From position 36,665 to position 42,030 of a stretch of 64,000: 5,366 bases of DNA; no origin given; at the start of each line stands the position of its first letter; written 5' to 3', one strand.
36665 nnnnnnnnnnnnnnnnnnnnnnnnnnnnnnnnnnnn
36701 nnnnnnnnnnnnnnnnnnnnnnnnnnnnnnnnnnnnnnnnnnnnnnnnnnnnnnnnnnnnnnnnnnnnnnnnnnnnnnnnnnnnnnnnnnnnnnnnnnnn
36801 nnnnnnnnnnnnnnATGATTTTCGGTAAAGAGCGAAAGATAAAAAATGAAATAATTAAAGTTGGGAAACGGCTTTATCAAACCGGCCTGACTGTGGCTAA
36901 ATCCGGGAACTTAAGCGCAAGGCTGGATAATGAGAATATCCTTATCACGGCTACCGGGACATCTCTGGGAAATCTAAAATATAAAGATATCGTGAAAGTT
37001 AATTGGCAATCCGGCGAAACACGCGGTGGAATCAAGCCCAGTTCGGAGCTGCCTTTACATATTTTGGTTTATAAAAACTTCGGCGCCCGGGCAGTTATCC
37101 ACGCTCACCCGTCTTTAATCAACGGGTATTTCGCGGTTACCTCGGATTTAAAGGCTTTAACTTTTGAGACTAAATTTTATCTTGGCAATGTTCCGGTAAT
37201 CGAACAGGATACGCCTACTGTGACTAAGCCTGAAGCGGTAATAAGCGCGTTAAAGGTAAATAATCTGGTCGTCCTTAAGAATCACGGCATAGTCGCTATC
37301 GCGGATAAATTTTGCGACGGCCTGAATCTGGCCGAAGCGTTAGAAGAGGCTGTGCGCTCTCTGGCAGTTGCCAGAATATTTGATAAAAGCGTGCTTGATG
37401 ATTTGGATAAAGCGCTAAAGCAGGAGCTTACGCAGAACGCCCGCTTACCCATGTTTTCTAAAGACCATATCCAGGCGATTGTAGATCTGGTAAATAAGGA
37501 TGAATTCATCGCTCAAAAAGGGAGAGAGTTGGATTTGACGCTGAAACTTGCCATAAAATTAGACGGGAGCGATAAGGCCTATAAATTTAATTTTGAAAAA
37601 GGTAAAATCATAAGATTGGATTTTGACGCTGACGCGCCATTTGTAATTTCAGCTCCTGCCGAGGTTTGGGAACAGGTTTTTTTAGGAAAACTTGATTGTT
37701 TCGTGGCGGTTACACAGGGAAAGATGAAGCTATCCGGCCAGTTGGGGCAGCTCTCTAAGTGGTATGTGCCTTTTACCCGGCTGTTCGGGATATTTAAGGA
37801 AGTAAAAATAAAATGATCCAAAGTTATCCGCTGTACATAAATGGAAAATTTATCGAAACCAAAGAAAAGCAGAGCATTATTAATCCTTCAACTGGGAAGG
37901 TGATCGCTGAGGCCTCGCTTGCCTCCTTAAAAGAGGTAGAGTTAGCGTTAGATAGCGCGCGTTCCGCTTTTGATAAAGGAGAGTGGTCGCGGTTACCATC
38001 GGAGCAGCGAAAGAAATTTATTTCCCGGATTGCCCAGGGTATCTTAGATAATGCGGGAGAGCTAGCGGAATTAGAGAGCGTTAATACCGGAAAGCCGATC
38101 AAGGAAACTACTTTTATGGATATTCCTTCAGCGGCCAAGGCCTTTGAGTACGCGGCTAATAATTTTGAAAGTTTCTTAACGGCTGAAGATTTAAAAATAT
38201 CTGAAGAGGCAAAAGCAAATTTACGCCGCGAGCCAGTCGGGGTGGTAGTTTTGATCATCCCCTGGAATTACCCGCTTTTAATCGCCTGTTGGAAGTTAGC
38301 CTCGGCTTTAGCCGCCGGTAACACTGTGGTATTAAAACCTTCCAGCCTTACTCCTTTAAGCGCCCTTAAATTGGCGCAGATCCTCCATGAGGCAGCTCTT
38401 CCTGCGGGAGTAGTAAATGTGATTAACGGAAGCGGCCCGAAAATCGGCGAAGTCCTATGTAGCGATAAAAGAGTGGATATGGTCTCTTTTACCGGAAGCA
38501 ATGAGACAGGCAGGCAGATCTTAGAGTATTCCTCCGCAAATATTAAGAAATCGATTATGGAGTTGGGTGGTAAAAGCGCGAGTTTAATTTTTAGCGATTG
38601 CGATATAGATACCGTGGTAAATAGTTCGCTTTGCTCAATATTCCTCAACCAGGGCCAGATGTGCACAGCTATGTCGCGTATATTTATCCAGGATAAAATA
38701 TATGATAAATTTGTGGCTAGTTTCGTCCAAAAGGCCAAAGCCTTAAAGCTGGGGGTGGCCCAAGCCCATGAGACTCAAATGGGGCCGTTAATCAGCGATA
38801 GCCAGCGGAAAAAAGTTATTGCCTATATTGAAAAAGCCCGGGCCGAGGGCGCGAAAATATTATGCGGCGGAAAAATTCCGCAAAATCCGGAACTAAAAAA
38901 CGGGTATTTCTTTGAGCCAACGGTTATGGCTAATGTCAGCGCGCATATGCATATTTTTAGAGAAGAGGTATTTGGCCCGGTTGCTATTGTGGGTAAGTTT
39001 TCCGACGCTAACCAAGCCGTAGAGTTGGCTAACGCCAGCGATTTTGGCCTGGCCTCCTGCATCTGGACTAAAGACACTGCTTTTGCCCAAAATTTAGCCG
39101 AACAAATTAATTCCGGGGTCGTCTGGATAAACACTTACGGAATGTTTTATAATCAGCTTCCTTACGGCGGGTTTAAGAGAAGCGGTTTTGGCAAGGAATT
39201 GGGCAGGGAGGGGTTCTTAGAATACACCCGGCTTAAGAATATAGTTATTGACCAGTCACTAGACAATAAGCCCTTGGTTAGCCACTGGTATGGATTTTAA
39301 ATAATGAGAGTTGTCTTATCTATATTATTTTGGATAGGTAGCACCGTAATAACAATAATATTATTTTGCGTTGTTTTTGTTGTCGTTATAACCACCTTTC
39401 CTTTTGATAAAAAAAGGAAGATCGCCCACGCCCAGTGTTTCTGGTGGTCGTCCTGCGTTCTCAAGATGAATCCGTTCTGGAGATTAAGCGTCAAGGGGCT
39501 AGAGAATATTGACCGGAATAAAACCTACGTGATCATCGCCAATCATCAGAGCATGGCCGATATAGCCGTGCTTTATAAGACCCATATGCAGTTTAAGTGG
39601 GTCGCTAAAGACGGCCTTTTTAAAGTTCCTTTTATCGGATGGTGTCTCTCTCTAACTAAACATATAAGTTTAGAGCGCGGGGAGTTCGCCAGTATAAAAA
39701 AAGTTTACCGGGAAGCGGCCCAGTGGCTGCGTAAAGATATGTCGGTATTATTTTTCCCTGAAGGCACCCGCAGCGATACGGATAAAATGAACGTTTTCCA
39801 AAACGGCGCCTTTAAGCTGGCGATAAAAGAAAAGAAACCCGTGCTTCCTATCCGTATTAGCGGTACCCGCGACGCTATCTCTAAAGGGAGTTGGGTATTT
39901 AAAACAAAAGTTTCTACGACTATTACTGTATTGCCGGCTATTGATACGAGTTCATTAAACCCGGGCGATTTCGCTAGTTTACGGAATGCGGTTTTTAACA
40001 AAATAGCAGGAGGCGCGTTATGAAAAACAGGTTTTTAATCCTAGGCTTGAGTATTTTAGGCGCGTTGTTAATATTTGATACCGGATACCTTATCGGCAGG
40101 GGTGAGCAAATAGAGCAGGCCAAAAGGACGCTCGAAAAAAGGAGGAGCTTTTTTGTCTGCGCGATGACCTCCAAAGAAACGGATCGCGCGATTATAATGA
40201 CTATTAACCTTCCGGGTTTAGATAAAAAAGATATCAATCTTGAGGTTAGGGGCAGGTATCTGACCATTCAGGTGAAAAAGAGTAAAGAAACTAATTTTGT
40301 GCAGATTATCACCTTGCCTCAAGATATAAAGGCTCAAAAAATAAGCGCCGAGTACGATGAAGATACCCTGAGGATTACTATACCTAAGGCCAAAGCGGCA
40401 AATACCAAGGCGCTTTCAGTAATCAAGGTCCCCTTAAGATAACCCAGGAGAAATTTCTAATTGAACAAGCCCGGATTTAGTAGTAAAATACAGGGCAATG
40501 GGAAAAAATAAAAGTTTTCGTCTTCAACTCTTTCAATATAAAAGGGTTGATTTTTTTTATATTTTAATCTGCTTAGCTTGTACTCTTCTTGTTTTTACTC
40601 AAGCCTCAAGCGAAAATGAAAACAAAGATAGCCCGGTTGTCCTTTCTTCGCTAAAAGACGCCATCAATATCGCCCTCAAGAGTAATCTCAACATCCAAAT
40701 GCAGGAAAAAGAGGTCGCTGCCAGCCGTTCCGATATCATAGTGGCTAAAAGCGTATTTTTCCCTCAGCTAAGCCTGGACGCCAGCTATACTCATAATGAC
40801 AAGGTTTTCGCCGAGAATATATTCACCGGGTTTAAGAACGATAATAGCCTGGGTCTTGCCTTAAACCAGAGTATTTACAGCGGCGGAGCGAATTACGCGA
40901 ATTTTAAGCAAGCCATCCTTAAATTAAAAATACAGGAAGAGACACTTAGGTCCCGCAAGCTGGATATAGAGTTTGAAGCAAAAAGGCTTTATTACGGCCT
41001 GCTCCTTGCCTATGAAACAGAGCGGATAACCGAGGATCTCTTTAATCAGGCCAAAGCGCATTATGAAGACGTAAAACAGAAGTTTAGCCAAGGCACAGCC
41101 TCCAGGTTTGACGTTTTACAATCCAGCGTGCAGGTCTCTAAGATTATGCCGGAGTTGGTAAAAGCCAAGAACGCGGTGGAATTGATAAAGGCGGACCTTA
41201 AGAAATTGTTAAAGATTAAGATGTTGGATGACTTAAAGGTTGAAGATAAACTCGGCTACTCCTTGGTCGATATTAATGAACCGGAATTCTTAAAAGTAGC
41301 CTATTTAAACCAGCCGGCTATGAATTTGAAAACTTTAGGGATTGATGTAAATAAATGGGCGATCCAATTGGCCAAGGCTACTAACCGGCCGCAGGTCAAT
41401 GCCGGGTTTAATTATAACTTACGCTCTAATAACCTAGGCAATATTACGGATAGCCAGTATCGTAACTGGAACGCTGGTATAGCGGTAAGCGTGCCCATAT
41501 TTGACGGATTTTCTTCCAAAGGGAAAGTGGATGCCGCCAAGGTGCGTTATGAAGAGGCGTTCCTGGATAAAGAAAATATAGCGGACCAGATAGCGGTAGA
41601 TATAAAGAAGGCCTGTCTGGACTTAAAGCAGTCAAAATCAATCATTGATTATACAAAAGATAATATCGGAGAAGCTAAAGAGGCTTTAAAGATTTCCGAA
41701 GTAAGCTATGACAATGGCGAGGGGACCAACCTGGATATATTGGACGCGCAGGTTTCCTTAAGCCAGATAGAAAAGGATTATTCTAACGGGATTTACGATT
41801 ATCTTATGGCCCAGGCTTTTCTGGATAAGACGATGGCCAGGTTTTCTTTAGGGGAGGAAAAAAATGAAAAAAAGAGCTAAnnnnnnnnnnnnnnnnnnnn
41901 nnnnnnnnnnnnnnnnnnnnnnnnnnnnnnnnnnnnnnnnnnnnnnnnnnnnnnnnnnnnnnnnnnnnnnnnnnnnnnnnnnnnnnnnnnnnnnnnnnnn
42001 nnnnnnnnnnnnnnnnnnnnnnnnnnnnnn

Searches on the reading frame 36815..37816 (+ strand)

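Call 47: search_protein_families(library=pfam, proteins=[window:36815-37816:+], max_evalue=0.01)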
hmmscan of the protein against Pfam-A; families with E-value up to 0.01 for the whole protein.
window:36815-37816:+ (333 aa): 2 families
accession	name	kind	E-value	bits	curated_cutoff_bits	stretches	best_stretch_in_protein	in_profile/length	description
PF00596.27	Aldolase_II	-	7.4e-33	114.4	22.2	1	12-181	2-180/183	Class II Aldolase and Adducin N-terminal domain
PF02036.22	SCP2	-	5.7e-05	23.8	21.3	1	245-312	24-92/101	SCP-2 sterol transfer family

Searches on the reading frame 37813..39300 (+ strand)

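Call 47: search_protein_families(library=pfam, proteins=[window:37813-39300:+], max_evalue=0.01)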
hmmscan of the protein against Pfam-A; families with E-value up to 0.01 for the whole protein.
window:37813-39300:+ (495 aa): 3 families
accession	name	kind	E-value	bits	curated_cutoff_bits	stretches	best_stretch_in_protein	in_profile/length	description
PF00171.27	Aldedh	-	1.3e-168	561.8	23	1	17-477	6-461/461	Aldehyde dehydrogenase family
PF05893.19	LuxC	-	7.5e-05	22.2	21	1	138-303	85-253/401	Acyl-CoA reductase (LuxC)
PF07368.16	DUF1487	-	0.0029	17.6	23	0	258-441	9-168/215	Protein of unknown function (DUF1487)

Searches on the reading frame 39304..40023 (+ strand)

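Call 47: search_protein_families(library=pfam, proteins=[window:39304-40023:+], max_evalue=0.01)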
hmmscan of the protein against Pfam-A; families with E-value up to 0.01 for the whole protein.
window:39304-40023:+ (239 aa): 1 family
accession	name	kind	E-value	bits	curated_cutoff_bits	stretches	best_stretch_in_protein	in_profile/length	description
PF01553.26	Acyltransferase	-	1.9e-28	99.4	23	1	61-186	2-132/132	Acyltransferase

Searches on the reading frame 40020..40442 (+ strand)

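Call 47: search_protein_families(library=pfam, proteins=[window:40020-40442:+], max_evalue=0.01)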
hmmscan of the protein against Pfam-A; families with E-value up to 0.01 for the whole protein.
window:40020-40442:+ (140 aa): 4 families
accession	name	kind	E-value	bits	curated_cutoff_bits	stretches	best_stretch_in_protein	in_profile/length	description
PF17886.7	ArsA_HSP20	-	1.7e-11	44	22.5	1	57-120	3-62/63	HSP20-like domain found in ArsA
PF00011.27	HSP20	-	5e-11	43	20.8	1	51-131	2-95/102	Hsp20/alpha crystallin family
PF04969.22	CS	-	3.9e-06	28.2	21.3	1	50-123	4-78/78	CS domain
PF18201.7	PIH1_CS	-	0.0004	21.3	23.3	1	53-121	29-97/100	PIH1 CS-like domain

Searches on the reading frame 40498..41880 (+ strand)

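Call 66: search_protein_families(library=pfam, proteins=[window:40498-41880:+], max_evalue=0.001)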
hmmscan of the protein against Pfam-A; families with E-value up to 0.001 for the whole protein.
window:40498-41880:+ (460 aa): 1 family
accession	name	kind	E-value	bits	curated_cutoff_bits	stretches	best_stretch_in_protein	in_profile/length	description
PF02321.23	OEP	-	1.4e-65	221.1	22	2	263-442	3-182/187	Outer membrane efflux protein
